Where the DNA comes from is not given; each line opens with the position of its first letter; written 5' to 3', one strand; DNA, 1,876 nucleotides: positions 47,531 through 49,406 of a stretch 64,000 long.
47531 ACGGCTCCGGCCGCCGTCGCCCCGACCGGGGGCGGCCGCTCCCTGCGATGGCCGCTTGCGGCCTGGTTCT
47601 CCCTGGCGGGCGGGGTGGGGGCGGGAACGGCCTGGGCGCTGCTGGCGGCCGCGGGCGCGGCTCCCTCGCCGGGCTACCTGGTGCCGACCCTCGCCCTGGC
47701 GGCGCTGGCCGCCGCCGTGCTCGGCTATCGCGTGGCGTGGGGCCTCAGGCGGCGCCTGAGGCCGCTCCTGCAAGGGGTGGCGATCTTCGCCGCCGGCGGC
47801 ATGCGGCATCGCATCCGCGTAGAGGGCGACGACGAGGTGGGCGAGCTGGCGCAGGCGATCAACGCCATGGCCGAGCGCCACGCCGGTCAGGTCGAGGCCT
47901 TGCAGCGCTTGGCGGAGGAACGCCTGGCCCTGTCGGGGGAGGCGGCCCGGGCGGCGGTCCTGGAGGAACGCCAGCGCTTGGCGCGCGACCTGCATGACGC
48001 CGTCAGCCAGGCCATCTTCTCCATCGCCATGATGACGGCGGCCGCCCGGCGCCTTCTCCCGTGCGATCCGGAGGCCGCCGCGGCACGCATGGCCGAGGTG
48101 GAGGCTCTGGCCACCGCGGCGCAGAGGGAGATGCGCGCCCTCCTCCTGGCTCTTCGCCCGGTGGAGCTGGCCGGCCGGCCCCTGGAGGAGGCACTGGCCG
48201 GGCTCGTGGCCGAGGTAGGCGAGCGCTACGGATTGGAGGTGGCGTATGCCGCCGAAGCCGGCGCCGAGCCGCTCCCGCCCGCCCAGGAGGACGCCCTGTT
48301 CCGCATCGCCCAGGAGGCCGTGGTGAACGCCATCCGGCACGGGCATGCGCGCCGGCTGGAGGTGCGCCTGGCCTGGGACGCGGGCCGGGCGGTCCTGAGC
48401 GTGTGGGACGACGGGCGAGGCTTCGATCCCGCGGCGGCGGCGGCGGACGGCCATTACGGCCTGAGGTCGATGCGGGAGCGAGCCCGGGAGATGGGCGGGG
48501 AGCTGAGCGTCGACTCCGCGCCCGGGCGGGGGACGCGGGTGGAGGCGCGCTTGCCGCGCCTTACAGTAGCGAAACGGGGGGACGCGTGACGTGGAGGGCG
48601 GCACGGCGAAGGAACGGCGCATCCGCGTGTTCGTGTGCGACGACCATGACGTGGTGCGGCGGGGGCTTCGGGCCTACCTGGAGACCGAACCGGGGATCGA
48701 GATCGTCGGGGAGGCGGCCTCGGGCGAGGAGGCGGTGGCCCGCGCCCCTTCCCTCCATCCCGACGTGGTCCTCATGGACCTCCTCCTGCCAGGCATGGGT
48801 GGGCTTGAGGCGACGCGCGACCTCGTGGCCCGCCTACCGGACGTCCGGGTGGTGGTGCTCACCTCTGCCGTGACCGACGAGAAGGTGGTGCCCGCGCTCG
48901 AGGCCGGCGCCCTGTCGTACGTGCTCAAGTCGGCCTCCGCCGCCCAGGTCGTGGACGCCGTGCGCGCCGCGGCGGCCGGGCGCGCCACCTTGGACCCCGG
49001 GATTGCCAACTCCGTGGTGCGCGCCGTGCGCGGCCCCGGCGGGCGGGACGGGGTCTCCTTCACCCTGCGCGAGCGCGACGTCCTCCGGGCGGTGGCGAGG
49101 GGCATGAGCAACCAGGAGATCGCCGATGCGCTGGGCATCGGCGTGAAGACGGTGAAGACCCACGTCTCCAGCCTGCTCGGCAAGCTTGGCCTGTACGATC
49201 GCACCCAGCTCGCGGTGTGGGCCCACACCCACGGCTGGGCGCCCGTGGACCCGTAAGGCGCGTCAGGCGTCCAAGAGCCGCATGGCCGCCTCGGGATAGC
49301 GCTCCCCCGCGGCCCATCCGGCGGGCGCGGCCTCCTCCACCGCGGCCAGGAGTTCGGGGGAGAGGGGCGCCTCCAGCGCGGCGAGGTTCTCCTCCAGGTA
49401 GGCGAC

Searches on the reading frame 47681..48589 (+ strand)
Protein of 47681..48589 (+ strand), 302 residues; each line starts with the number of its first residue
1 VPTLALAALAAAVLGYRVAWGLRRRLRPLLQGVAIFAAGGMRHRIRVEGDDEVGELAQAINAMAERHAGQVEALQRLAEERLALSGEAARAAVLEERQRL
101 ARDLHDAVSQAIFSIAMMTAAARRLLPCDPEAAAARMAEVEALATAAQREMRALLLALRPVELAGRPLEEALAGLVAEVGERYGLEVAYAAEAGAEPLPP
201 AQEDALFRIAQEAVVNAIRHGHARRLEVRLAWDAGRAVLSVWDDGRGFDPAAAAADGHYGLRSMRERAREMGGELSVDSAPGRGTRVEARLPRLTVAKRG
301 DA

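Call 55: search_protein_families(library=pfam, proteins=[window:47681-48589:+], max_evalue=0.01)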
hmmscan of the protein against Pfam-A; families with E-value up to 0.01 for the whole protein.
window:47681-48589:+ (302 aa): 4 families
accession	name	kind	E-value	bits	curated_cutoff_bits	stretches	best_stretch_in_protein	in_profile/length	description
PF07730.19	HisKA_3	-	3.5e-18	66.3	24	1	96-163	1-68/68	Histidine kinase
PF02518.31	HATPase_c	-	3.9e-17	63.1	26.4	1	202-293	2-109/111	Histidine kinase-, DNA gyrase B-, and HSP90-like ATPase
PF00672.30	HAMP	-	8.8e-10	39.2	25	1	18-66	2-50/53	HAMP domain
PF13581.12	HATPase_c_2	-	7.7e-09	36.1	27.4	1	192-259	18-90/127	Histidine kinase-like ATPase domain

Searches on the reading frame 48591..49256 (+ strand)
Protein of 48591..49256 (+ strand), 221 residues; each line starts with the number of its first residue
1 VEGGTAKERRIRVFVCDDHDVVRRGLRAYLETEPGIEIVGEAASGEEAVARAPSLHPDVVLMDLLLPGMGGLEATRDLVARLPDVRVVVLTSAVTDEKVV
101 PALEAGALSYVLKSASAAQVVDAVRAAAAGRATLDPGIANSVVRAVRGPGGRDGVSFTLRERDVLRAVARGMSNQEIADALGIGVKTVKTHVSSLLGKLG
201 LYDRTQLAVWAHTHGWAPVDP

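Call 55: search_protein_families(library=pfam, proteins=[window:48591-49256:+], max_evalue=0.01)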
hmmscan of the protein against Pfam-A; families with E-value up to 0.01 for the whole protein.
window:48591-49256:+ (221 aa): 7 families
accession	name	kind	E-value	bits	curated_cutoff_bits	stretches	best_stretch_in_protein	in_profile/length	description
PF00072.30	Response_reg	-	2.4e-25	89.3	30.2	1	13-125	1-111/111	Response regulator receiver domain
PF00196.25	GerE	-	7.7e-18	64.3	23.5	1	156-211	2-57/57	Bacterial regulatory proteins, luxR family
PF08281.18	Sigma70_r4_2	-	1.1e-05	25.4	25.7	1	160-193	14-48/54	Sigma-70, region 4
PF13384.12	HTH_23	-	0.00012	22.2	24.6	1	163-189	9-35/50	Homeodomain-like domain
PF13518.12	HTH_28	-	0.0011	19.5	25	1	164-194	5-35/52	Helix-turn-helix domain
PF13412.12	HTH_24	-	0.0011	19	21.9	1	169-195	13-41/48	Winged helix-turn-helix DNA-binding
PF00325.26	Crp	-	0.0054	16.9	21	0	172-188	3-19/32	Bacterial regulatory proteins, crp family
